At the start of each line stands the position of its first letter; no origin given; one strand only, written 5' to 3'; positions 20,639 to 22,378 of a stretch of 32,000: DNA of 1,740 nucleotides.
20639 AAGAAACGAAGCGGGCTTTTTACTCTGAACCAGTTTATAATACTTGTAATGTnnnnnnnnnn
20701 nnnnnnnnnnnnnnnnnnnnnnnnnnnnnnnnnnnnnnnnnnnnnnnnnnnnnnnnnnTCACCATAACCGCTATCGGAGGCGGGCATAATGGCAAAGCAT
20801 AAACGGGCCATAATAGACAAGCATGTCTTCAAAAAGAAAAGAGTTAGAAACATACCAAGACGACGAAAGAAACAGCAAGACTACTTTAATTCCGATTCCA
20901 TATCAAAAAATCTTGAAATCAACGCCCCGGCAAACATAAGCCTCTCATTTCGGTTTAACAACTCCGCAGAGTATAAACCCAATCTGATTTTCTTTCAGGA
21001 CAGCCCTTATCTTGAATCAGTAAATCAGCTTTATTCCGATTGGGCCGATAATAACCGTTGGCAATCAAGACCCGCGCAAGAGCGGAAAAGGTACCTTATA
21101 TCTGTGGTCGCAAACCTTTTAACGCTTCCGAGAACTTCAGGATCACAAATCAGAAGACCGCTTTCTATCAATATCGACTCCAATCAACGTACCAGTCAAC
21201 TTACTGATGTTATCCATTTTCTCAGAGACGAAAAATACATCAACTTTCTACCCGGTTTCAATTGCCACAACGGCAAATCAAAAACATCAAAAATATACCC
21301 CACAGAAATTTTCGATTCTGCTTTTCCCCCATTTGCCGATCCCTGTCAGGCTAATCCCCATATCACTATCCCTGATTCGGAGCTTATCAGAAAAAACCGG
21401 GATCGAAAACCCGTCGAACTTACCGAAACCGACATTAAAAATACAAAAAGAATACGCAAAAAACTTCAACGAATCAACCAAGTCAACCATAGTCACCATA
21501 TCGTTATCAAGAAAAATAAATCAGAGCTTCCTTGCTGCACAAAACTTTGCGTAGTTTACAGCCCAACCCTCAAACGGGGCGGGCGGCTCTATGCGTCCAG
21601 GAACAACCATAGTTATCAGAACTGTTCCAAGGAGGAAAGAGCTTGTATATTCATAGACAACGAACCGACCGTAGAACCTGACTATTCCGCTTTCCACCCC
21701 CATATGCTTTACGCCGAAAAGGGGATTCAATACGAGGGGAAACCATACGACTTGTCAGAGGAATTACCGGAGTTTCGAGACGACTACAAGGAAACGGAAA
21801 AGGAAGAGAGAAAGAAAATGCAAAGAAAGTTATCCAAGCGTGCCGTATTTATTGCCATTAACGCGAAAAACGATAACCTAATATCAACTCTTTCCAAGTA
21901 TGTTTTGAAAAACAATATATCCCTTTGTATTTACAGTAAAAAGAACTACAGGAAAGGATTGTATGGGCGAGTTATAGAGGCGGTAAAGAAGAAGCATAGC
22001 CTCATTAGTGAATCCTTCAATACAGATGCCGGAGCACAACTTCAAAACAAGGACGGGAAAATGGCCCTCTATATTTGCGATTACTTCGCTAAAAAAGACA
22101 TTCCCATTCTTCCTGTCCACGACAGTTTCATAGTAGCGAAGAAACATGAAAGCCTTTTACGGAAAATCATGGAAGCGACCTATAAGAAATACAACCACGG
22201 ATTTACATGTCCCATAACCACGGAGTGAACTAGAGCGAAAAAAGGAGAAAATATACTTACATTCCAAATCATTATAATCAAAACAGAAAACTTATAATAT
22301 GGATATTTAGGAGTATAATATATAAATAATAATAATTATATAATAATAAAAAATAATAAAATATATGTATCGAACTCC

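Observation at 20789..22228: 479-aa protein with Pol I / T7-RNAP motifs A, B and C: a minimal single-subunit polymerase on a recombinase-borne element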

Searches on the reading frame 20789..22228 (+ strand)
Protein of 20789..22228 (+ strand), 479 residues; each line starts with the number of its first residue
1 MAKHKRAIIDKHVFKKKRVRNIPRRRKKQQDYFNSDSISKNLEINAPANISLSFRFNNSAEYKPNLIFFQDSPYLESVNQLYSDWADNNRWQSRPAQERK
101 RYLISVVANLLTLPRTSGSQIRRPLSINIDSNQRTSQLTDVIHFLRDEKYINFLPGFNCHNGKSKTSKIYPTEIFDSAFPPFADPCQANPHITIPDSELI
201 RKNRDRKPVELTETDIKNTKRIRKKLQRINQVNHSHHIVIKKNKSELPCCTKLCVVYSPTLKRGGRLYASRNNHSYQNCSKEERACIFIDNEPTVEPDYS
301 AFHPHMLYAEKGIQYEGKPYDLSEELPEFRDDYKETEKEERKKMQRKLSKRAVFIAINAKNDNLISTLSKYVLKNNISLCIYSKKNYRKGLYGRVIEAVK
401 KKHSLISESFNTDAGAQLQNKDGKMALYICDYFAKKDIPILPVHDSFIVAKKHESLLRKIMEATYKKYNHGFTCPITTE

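Call 4: search_protein_families(library=pfam, proteins=[window:20789-22228:+], max_evalue=1)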
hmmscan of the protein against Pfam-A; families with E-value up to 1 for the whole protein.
window:20789-22228:+ (479 aa): 1 family
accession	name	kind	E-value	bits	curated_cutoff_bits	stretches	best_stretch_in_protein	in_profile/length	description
PF19869.4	DUF6342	-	0.12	13.1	25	0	28-70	25-65/99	Family of unknown function (DUF6342)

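Call 5: search_solved_structures(query=window:20789-22225:+, max_evalue=10, show_alignments=3)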
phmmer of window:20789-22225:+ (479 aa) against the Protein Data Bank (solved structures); distinct sequences matched with E-value up to 10: 3.
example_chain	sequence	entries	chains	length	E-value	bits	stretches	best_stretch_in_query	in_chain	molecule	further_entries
1csb_B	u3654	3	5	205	0.26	13.3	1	244-310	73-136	CATHEPSIN B heavy chain | CATHEPSIN B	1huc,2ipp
2q2b_A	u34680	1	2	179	1.2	11.1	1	281-350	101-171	Cytosolic acyl coenzyme A thioester hydrolase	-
8w97_A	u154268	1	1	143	1.4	10.9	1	315-429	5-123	De novo design protein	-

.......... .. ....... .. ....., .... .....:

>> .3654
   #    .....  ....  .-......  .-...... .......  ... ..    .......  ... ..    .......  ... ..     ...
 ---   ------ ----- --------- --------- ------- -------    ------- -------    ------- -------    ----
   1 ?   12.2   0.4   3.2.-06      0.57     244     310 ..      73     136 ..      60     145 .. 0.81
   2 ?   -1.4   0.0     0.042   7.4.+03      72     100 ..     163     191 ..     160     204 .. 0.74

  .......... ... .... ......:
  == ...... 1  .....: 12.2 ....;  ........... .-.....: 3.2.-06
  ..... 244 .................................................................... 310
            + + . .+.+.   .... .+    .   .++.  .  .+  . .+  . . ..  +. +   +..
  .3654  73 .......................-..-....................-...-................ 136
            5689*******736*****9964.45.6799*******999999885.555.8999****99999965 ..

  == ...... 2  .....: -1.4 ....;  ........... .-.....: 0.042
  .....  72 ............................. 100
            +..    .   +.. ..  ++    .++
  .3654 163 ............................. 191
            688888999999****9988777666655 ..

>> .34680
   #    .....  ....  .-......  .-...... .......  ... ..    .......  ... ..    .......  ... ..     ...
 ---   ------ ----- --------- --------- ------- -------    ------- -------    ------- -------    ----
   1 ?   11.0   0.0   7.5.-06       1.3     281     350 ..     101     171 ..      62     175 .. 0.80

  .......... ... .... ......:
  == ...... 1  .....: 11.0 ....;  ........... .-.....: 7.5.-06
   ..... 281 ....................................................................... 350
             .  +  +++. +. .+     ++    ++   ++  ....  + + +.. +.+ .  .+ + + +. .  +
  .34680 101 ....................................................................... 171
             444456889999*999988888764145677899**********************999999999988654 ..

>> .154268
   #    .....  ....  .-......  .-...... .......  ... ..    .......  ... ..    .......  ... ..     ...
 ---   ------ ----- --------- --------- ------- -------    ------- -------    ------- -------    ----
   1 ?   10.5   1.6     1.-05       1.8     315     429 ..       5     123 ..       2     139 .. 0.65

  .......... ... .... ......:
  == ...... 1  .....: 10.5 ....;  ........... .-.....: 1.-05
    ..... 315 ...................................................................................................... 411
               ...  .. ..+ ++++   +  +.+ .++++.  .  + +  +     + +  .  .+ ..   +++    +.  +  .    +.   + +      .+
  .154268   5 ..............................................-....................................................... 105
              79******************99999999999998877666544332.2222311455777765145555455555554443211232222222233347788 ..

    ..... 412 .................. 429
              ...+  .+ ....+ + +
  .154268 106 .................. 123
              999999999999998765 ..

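Call 6: search_protein_families(library=ncbifam, proteins=[window:20789-22228:+], max_evalue=1)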
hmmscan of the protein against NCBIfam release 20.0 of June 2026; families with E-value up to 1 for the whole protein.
window:20789-22228:+ (479 aa): 0 families

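Call 7: search_protein_families(library=phrogs, proteins=[window:20789-22228:+], max_evalue=1)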
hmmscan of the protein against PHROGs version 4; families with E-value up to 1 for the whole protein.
window:20789-22228:+ (479 aa): 2 families
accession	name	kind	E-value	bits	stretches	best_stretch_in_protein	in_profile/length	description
phrog_4756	-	unknown function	1.1e-55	190.5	1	136-467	103-426/440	-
phrog_34636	-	unknown function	0.022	15.3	1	12-78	15-81/193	-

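Call 8: find_homologous_proteins(query=window:20789-22225:+, max_evalue=0.01)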
Query window:20789-22225:+ (479 aa): 61 proteins with E <= 0.01 among 3139 candidates.
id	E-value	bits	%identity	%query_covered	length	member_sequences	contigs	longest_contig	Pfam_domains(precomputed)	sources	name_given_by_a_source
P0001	0.0e+0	1090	100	100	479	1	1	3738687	-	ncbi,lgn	ncbi:MAG: hypothetical protein ACL93V_08485 [Candidatus Electrothrix sp. YB6]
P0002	1.4e-143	497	54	99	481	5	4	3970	-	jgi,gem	jgi:hypothetical protein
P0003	4.1e-123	430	50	95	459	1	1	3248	-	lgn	-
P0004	4.4e-120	420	47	100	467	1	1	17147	-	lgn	-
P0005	1.1e-119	418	48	99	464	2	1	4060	-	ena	-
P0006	2.4e-115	404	47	99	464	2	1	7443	-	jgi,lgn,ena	-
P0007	6.1e-114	400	47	91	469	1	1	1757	-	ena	-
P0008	3.1e-97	344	51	74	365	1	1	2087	-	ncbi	-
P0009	1.1e-36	145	30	71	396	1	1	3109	-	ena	-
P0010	1.9e-35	141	30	71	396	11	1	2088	-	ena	-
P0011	3.1e-30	124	36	49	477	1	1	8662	-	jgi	jgi:hypothetical protein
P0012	3.8e-29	120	31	66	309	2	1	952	-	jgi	jgi:hypothetical protein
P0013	6.8e-29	119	34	46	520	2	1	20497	-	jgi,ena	jgi:hypothetical protein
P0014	1.0e-26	112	38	45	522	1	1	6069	-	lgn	-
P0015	1.9e-25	108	40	45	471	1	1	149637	-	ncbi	-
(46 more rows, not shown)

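Call 12: search_solved_structures(query=A1, max_evalue=10, show_alignments=4)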
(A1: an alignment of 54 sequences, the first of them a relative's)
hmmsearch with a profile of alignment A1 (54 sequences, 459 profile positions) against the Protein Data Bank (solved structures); distinct sequences matched with E-value up to 10: 0.

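Call 21: search_protein_families(library=pfam, alignment_id=A1, max_evalue=1)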
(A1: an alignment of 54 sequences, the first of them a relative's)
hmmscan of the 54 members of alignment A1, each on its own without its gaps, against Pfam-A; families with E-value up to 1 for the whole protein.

A. member 1, P0001 (479 aa): 1 family
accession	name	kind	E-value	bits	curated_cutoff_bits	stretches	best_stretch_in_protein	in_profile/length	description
PF19869.4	DUF6342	-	0.12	13.1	25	0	28-70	25-65/99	Family of unknown function (DUF6342)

B. families by the number of members that match (of 54 scanned): 34 families (the first 25 are shown)
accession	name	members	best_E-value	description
PF08279.18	HTH_11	5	0.00065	HTH domain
PF15953.10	PDU_like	3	0.012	Putative propanediol utilisation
PF01191.24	RNA_pol_Rpb5_C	2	0.051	RNA polymerase Rpb5, C-terminal domain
PF01817.26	CM_2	1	0.015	Chorismate mutase type II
PF14064.11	HmuY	1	0.027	HmuY protein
PF22693.1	MACPF_1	1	0.031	Fungal MACPF-like domain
PF25656.1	DUF7945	1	0.034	Domain of unknown function (DUF7945)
PF16897.10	MMR_HSR1_Xtn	1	0.034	C-terminal region of MMR_HSR1 domain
PF01378.23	IgG_binding_B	1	0.037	B domain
PF25177.1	Talin_VBS2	1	0.047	Talin VBS2 domain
PF06713.17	bPH_4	1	0.048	Bacterial PH domain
PF08109.16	Antimicrobial14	1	0.051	Lactocin 705 family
PF06206.17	CpeT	1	0.054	CpeT/CpcT family (DUF1001)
PF23379.1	DUF7096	1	0.063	Domain of unknown function (DUF7096)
PF15978.11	TnsD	1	0.07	Tn7-like transposition protein D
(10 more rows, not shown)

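Call 22: search_dna_similar(query=window:20789-22225:+, collection=phages, mode=protein, max_evalue=0.001, max_rows=25)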
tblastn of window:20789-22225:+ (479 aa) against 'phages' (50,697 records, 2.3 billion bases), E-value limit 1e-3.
Records with a match: 165; places in all: 197; records where one place covers at least 80% of the query: 0.
Best place of each record, by identity: <60% 165.
By first word of the organism name: Vibrio 139; Aeromonas 14; Pseudoalteromonas 6; Shewanella 3; Klebsiella 2; Pseudaeromonas 1.
By host as written in the record: - 88; Vibrio cholerae 19; Aeromonas sp. 5; Vibrio cholerae O1 5; Aeromonas hydrophila 4; Vibrio natriegens 3; Vibrio parahaemolyticus 3; Enterovibrio norvegicus 3; and 23 more.
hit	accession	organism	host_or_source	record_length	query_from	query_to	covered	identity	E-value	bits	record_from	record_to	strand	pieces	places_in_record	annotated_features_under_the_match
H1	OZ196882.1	Vibrio phage PS17B-2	Seawater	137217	111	479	77%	26.5%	6e-11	71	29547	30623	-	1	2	hypothetical protein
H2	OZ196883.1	Vibrio phage 5P1c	Seawater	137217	111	479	77%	26.2%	1e-10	70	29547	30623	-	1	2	hypothetical protein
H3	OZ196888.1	Vibrio phage 5P1b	Seawater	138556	111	479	77%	26.2%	1e-10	70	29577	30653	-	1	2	hypothetical protein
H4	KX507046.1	Vibrio phage S4-7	Vibrio anguillarum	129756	111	479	77%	24.2%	6e-7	58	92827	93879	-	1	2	hypothetical protein (x2)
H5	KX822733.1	Pseudoalteromonas phage PH357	Pseudoalteromonas sp. BH357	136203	141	479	71%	25.7%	2e-9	66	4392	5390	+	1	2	hypothetical protein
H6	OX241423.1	Vibrio phage 249E41-1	Seawater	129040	141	465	68%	26.7%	2e-8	63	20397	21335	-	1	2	conserved hypothetical protein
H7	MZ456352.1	Vibrio phage HNL01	Aliivibrio fischeri ES114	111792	100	463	76%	23.8%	1e-7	60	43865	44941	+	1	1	hypothetical protein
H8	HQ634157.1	Vibrio phage 11895-B1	Vibrio sp. 11985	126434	120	461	71%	24.9%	1e-8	64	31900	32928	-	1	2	hypothetical protein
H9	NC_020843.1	Vibrio phage 11895-B1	Vibrio sp. 11985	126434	120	461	71%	24.9%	1e-8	64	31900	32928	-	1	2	hypothetical protein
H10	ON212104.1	Vibrio phage VnaP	Vibrio natriegens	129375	138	467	69%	25.5%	5e-10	68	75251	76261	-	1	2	hypothetical protein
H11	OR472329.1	Vibrio phage vB_VibM_10AMN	Vibrio parahaemolyticus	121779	138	467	69%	25.4%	3e-9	66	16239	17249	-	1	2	hypothetical protein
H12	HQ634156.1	Vibrio phage PWH3a-P1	Vibrio natriegens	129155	120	466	72%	23.8%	2e-7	60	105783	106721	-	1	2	hypothetical protein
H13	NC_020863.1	Vibrio phage PWH3a-P1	Vibrio natriegens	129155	120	466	72%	23.8%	2e-7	60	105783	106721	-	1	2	hypothetical protein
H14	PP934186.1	Vibrio phage P018-4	Vibrio parahaemolyticus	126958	120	466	72%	23.2%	5e-7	59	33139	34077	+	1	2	hypothetical protein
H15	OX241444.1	Vibrio phage 496E54-1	Seawater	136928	139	469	69%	24.3%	4e-13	78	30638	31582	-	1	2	conserved hypothetical protein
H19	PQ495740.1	Aeromonas phage PhAER-3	Aeromonas sp.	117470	173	466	61%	26.8%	1e-17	92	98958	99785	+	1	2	hypothetical protein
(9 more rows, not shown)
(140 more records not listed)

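Call 23: predict_structure(alignment_id=A1)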
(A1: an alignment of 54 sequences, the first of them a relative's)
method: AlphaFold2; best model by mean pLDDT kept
length: 479 residues; sequences in the alignment: 54
mean_pLDDT: 86.3   pTM: 0.83
mean pLDDT of the five models: 86.3, 85.2, 83.1, 82.4, 78.3
residues with pLDDT >= 90: 270; 70-90: 139; 50-70: 64; < 50: 6
segments of 3 or more residues with pLDDT < 50: none
pLDDT, mean of each block of 10 residues (from residue 1): 68 78 71 61 59 66 87 93 92 86 94 69 80 73 94 74 71 91 78 83 77 90 95 92 89 91 91 83 96 98 98 97 92 83 91 96 94 84 65 95 98 95 98 98 97 98 98 94
secondary structure, 60 per line:
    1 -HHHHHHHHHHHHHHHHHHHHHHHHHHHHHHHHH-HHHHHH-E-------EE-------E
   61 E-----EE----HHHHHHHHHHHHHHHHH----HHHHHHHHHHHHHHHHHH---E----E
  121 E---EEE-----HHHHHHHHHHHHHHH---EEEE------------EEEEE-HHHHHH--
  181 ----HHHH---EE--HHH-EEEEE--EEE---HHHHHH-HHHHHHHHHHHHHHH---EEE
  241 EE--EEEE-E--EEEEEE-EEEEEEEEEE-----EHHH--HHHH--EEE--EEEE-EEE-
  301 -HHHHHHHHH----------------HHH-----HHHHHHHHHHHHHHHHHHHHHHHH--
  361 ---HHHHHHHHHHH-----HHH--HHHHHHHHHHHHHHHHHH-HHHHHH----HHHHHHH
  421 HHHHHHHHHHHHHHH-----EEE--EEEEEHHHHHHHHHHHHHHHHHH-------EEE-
elements in order: H2-34 H36-41 H73-89 H94-111 E125-127 H133-147 E151-154 E167-171 H173-178 H185-188 E200-204 E207-209 H213-218 H220-234 E238-242 E245-248 E253-258 E260-269 H281-284 E287-289 E292-295 E297-299 H302-310 H335-358 H364-374 H385-402 H404-409 H414-435 E441-443 E446-450 H451-468 E476-478

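Call 24: search_protein_representatives(alignment_id=A1)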
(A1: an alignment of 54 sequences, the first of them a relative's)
Query: 54 sequences, 459 profile positions. Proteins with E-value up to 0.001 (for the whole library): 12562; up to 1e-10: 9773; up to 1e-30: 6440. The best 150 are listed.
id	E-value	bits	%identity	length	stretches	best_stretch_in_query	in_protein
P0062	3.9e-126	438.1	-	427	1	12-430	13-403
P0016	1.8e-124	432.7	-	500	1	9-422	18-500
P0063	9.7e-120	417.1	-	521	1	9-422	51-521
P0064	1.0e-118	413.7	-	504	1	5-438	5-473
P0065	1.7e-118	413.0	-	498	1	1-428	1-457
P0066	2.9e-118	412.2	-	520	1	6-447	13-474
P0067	4.9e-118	411.5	-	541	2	164-419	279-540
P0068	5.2e-118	411.4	-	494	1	6-419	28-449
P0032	7.9e-118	410.8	-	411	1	17-435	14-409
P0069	8.9e-118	410.6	-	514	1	6-445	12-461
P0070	1.1e-117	410.3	-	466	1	6-415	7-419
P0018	3.1e-117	408.8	-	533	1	6-430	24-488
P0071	4.7e-116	404.9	-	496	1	8-420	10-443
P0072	1.4e-115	403.3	-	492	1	6-437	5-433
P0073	5.6e-115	401.4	-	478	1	6-435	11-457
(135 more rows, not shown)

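Call 28: fold_search(model_id=the predicted structure, library=pdb)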
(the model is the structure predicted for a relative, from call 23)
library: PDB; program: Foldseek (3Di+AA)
matches with E <= 10: 342; with E <= 0.001: 102
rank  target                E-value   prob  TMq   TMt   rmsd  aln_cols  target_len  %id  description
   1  1xwl                  1.1e-06  1.00  0.30  0.26  16.1       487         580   10  BACILLUS STEAROTHERMOPHILUS (NEWLY IDENTIFIED STRAIN AS YET UNNAMED) DNA POLYMERASE FRAGMENT (released 1999-01-13)
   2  8xk7_A                1.8e-06  1.00  0.28  0.25  15.4       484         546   12  binary complex of DNA polymerase SFM4-3 recognizing C2 methyoxy nucleotide (released 2024-11-27)
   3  2ktq_A                3.4e-06  1.00  0.27  0.24  16.8       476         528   14  OPEN TERNARY COMPLEX OF THE LARGE FRAGMENT OF DNA POLYMERASE I FROM THERMUS AQUATICUS (released 1999-01-13)
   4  1qss_A                5.8e-06  1.00  0.27  0.25  17.9       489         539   13  DDGTP-TRAPPED CLOSED TERNARY COMPLEX OF THE LARGE FRAGMENT OF DNA POLYMERASE I FROM THERMUS AQUATICUS (released 1999-08-16)
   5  3po4_A                7.9e-06  1.00  0.28  0.25  17.1       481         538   14  Structure of a mutant of the large fragment of DNA polymerase I from Thermus aquaticus in complex with a blunt-ended D (released 2011-06-15)
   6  5dku_B                8.8e-06  1.00  0.32  0.27  13.5       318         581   14  C-terminal His tagged apPOL exonuclease mutant (released 2016-08-10)
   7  5w6q_G                8.8e-06  1.00  0.25  0.23  15.2       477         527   12  Structural basis for recognition of artificial DNA by an evolved KlenTaq variant (released 2018-07-18)
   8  4bwm_A                9.7e-06  1.00  0.28  0.25  18.7       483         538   12  KlenTaq mutant in complex with a RNA/DNA hybrid (released 2013-09-18)
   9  3hpo_A                1.2e-05  1.00  0.29  0.25  16.0       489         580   11  Crystal structure of fragment DNA polymerase I from Bacillus stearothermophilus Y714S mutant bound to G:T mismatch (released 2010-06-23)
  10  3t3f_A                1.3e-05  1.00  0.28  0.25  17.4       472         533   14  Ternary Structure of the large fragment of Taq DNA polymerase bound to an abasic site and dNITP (released 2012-02-15)
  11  8jrb_A                1.6e-05  1.00  0.31  0.27  16.2       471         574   12  Structure of DNA polymerase 1 from Aquifex pyrophilus (released 2024-05-22)
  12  4dqs_A                1.6e-05  1.00  0.31  0.27  16.1       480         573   10  Binary complex of Bacillus DNA Polymerase I Large Fragment and duplex DNA with rC in primer terminus paired with dG of (released 2012-06-06)
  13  3lwm_A                1.6e-05  1.00  0.27  0.24  17.1       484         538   14  Structure of the large fragment of thermus aquaticus DNA polymerase I in complex with a blunt-ended DNA and ddATP (released 2010-05-05)
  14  4dsi_A                1.6e-05  1.00  0.29  0.25  16.4       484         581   12  Crystal structure of fragment DNA polymerase I from Bacillus stearothermophilus with duplex DNA, Se-dGTP and Calcium (released 2013-03-27)
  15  2xy6_A                1.8e-05  1.00  0.30  0.25  16.3       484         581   12  Crystal structure of a salicylic aldehyde basepair in complex with fragment DNA polymerase I from Bacillus stearotherm (released 2011-07-27)
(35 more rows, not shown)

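Call 37: find_related_loci(query=A2, collection=genome_contigs, flank=10000)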
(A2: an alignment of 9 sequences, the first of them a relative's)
Query A2 (479 aa) in genome_contigs; peptide patterns used: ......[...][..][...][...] (x = any residue, [..] = any of these).
107 stretches matched a pattern; 95 encode a relative of the query (tblastn E <= 1e-3); the best 80 are kept; 80 distinct loci.
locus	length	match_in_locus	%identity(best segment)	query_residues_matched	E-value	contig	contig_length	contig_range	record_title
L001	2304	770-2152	54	1-474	2e-164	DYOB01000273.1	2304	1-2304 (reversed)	MAG TPA_asm: Borreliella garinii isolate SulCav_GS09_5_48_83 SulCav_GS09_5_74902_length_2304_cov_47_999555, whole genome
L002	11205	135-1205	45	116-476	6e-89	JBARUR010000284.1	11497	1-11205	MAG: Desulforhopalus sp. isolate MFD12129_ilm_asm_bin8 k127_74429, whole genome shotgun sequence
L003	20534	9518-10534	31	102-476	2e-41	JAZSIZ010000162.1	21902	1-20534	MAG: Victivallaceae bacterium isolate T1900044567_TS20190033.MAGScoT_cleanbin_000033 SGB_415_k141_1077979, whole genome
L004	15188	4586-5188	40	264-474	2e-36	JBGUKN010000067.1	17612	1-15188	MAG: Victivallales bacterium isolate ruminal_MAG_28 ruminal_MAG_28_contig_0067, whole genome shotgun sequence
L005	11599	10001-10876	30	142-465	2e-33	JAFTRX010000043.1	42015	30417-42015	MAG: Lentisphaeria bacterium isolate RGIG4094 Roe_deer_Cecum.Co__c597367, whole genome shotgun sequence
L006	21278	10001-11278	28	55-476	8e-33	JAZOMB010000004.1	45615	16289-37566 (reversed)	MAG: Victivallaceae bacterium isolate T1900045651_YK20190345.MAGScoT_cleanbin_000019 SGB_8203_k141_4100712, whole genome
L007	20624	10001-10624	40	264-477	8e-33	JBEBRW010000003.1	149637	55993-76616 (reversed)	MAG: Victivallis vadensis isolate T2.bin.128 NODE_220_length_149637_cov_18.771690, whole genome shotgun sequence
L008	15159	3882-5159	28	55-476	1e-32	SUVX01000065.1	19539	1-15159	MAG: Lentisphaerae bacterium isolate SIG83 NODE_11395_length_19539_cov_2.926437, whole genome shotgun sequence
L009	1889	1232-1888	35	252-476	5e-30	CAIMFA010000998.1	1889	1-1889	MAG: uncultured Lentisphaeria bacterium isolate Umea_bin-02975 genome assembly, contig: bin-02975:0998/1030, whole genom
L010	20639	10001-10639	35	254-476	2e-28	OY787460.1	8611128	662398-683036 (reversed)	MAG: Victivallales bacterium isolate c43507a4-3b0a-454f-a213-a96987c4837a genome assembly, chromosome: 1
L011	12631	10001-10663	33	245-476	9e-28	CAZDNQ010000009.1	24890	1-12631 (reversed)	MAG TPA_asm: uncultured Victivallis sp. isolate SRP089250_co1_121 genome assembly, contig: NODE_3107_length_24890_cov_4.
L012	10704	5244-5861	35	264-476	2e-27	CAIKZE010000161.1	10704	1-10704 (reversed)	MAG: uncultured Lentisphaeria bacterium isolate AlinenLipids_bin-4837 genome assembly, contig: bin-4837:161/506, whole g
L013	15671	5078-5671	33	257-477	2e-27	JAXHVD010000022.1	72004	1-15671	MAG: Thermodesulfobacteriota bacterium isolate MAG68_tar_biofilm MAG68_22, whole genome shotgun sequence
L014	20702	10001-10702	31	239-476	6e-26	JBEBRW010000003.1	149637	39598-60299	MAG: Victivallis vadensis isolate T2.bin.128 NODE_220_length_149637_cov_18.771690, whole genome shotgun sequence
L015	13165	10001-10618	33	263-476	7e-26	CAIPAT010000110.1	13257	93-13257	MAG: uncultured Lentisphaeria bacterium isolate LJ_bin-1925 genome assembly, contig: bin-1925:110/465, whole genome shot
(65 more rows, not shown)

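Call 52: search_protein_families(library=padloc, proteins=[window:20789-22228:+], max_evalue=0.01)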
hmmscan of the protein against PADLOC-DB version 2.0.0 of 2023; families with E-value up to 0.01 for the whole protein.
window:20789-22228:+ (479 aa): 0 families
